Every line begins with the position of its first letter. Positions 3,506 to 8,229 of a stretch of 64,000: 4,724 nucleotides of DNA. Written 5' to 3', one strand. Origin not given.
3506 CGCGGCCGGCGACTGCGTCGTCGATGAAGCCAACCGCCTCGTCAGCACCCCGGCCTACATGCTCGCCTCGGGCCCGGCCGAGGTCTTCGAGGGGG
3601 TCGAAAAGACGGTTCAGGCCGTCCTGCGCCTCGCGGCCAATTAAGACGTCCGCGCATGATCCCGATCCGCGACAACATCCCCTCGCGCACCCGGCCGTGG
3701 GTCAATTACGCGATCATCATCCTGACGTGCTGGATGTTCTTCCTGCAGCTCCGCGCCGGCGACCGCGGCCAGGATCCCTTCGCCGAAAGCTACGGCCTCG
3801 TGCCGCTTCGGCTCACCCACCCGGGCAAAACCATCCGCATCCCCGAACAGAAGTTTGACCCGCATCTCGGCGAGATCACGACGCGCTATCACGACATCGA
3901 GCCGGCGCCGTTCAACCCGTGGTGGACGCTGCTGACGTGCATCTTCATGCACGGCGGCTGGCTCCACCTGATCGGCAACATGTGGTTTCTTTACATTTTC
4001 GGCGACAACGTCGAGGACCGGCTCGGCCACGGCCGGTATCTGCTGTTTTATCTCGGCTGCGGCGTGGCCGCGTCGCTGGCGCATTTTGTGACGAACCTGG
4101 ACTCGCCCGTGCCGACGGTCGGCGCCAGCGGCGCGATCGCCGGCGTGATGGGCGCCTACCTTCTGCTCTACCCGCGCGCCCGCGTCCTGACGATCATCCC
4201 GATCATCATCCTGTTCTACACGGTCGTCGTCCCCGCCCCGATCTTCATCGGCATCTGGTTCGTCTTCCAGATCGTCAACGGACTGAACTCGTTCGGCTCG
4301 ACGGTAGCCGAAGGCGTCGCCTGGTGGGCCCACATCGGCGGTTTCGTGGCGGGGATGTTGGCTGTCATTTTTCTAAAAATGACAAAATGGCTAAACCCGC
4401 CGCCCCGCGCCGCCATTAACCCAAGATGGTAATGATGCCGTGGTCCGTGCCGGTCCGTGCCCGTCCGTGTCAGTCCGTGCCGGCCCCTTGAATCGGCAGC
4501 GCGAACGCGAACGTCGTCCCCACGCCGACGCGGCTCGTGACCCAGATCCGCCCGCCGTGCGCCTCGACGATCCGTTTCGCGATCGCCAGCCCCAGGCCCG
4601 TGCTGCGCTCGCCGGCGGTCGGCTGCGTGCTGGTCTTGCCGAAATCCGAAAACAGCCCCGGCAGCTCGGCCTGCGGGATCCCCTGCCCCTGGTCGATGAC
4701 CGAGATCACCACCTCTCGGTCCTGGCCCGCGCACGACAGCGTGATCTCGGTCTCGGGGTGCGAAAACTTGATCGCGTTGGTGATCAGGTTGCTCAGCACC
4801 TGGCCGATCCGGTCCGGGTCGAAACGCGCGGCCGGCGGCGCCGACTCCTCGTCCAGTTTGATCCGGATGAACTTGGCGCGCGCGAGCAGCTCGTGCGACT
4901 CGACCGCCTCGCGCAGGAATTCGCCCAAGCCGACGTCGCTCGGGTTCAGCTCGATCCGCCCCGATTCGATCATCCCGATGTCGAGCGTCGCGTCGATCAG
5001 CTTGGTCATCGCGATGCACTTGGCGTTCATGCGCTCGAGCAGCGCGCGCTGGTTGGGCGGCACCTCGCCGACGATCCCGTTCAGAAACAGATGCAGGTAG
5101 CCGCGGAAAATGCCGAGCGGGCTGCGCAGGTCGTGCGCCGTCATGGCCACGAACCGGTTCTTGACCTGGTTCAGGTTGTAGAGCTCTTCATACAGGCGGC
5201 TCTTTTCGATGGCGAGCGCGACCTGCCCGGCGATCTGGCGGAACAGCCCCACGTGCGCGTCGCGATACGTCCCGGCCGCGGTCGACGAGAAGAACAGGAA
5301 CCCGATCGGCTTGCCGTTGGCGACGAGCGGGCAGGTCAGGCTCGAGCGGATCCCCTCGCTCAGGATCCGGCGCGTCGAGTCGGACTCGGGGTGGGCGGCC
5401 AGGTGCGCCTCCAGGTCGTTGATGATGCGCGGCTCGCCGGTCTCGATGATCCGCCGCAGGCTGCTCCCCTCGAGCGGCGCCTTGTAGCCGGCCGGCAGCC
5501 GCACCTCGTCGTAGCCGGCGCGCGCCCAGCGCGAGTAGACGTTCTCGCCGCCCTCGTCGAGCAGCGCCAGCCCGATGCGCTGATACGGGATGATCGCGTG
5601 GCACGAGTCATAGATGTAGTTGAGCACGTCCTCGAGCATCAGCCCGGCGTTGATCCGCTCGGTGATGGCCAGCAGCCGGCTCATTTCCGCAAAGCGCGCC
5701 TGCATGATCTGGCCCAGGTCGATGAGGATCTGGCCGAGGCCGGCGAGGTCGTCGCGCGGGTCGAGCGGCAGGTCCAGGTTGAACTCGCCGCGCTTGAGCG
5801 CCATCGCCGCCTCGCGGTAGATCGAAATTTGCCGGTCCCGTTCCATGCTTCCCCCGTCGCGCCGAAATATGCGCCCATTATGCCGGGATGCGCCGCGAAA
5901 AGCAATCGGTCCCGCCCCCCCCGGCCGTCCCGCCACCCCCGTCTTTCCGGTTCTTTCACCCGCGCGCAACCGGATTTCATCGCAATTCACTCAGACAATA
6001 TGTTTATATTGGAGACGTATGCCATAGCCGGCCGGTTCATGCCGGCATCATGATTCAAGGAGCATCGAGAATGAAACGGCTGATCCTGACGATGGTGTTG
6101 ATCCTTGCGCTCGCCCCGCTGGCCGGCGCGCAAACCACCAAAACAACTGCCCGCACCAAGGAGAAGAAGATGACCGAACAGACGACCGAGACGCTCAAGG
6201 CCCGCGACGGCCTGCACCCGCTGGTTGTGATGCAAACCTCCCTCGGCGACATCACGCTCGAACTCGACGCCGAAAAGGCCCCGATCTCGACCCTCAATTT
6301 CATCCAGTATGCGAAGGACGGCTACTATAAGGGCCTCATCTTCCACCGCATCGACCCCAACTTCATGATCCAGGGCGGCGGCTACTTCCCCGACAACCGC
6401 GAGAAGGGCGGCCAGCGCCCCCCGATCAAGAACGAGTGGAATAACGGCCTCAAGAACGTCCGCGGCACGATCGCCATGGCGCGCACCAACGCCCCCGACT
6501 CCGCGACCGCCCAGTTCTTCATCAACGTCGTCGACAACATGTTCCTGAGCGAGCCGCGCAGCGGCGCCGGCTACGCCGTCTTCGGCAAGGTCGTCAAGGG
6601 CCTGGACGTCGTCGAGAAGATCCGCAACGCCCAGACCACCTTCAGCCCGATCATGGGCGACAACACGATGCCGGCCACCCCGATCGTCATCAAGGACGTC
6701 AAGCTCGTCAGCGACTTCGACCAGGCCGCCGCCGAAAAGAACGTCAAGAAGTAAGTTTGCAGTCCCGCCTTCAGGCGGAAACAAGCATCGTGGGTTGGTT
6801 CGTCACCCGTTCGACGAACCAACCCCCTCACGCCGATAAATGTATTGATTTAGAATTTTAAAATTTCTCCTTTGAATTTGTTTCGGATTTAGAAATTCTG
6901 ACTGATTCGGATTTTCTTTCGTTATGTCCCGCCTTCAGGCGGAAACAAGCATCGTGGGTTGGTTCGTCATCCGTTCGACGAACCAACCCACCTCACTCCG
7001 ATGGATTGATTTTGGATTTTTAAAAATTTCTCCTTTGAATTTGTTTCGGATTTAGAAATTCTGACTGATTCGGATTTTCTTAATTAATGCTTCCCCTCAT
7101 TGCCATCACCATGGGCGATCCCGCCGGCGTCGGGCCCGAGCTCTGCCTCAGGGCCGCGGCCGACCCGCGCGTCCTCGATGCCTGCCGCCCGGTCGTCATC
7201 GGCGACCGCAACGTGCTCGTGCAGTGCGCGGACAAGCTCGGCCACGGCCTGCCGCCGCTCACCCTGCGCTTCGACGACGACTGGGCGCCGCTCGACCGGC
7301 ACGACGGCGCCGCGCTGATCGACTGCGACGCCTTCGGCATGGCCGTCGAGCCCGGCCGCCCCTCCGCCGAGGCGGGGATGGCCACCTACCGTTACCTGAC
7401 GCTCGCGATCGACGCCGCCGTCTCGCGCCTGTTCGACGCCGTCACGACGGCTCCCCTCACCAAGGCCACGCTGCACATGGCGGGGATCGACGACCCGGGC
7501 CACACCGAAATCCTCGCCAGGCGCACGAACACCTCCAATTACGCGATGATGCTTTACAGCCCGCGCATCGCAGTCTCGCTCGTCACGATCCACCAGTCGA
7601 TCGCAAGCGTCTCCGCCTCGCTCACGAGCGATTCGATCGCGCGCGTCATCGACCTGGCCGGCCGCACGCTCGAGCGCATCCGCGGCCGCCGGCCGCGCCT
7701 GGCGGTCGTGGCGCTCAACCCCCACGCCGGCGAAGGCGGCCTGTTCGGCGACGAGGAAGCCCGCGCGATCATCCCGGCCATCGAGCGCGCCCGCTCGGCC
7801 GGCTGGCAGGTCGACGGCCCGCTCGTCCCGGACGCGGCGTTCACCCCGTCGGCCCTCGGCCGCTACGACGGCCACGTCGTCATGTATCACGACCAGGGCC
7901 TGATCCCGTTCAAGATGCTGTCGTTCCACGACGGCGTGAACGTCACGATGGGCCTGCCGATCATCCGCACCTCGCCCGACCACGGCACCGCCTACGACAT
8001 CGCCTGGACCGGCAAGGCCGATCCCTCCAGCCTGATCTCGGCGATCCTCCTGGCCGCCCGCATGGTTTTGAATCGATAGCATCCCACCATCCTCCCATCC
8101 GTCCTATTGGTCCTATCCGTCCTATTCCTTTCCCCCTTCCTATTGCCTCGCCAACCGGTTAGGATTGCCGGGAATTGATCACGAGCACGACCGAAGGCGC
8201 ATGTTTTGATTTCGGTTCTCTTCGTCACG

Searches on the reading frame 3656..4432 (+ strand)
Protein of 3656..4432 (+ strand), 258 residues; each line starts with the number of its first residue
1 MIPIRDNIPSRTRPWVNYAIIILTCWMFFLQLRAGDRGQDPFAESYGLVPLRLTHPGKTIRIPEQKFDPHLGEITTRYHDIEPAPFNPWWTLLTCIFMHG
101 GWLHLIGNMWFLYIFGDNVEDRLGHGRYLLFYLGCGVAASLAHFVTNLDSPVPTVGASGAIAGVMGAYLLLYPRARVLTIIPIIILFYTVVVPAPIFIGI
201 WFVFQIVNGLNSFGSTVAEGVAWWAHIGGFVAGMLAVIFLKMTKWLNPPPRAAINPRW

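Call 60: search_protein_families(library=pfam, proteins=[window:3656-4432:+])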
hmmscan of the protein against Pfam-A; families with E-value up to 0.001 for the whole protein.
window:3656-4432:+ (258 aa): 1 family
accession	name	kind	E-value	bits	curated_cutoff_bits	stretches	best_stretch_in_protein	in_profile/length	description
PF01694.28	Rhomboid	-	1.9e-37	129.1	22.6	1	89-240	4-140/143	Rhomboid domain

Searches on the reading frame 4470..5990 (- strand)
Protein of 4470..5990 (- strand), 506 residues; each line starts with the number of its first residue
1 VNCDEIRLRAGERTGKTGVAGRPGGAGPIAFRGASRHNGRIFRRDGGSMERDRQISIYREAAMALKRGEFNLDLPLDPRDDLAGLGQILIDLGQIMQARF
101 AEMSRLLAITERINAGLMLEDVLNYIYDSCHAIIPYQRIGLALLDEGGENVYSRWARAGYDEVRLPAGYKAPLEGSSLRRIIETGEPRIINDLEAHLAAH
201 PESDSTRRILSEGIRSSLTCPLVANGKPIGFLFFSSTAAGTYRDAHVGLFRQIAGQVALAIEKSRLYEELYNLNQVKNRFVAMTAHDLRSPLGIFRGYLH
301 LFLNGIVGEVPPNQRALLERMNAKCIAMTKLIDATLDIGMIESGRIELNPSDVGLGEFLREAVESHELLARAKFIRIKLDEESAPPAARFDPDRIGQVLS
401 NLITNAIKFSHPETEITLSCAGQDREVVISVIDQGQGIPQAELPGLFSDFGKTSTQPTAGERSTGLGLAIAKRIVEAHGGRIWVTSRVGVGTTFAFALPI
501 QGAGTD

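Call 60: search_protein_families(library=pfam, proteins=[window:4470-5990:-])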
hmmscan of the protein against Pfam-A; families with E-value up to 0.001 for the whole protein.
window:4470-5990:- (506 aa): 6 families
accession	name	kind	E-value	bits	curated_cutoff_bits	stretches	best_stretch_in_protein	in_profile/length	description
PF02518.31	HATPase_c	-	1e-28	100.5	26.4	1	391-500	2-109/111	Histidine kinase-, DNA gyrase B-, and HSP90-like ATPase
PF13185.12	GAF_2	-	6.5e-17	62.5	28.6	1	119-262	4-136/136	GAF domain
PF01590.32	GAF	-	2.8e-11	44.5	22.4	1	119-261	2-133/133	GAF domain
PF00512.31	HisKA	-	6.9e-11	42.5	26.9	1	277-344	2-66/66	His Kinase A (phospho-acceptor) domain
PF13492.12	GAF_3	-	6e-07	30.4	27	1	119-262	2-128/129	GAF domain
PF13581.12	HATPase_c_2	-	1.1e-05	25.9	27.4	1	394-477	31-111/127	Histidine kinase-like ATPase domain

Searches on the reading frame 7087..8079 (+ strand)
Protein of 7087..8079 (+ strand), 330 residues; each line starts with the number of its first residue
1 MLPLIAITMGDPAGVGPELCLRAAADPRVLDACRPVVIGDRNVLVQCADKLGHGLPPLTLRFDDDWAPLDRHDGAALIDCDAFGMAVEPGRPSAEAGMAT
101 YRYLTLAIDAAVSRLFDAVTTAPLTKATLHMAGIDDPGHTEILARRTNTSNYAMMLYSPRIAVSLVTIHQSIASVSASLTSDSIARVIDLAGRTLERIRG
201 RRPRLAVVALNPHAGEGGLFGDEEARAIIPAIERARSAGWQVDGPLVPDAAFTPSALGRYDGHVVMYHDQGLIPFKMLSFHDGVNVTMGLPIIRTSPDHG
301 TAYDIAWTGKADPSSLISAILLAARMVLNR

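Call 60: search_protein_families(library=pfam, proteins=[window:7087-8079:+])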
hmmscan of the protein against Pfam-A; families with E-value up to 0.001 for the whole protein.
window:7087-8079:+ (330 aa): 1 family
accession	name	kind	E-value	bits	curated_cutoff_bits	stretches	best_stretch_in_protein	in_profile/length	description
PF04166.17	PdxA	-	2.4e-99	332.8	27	1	32-323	2-286/286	Pyridoxal phosphate biosynthetic protein PdxA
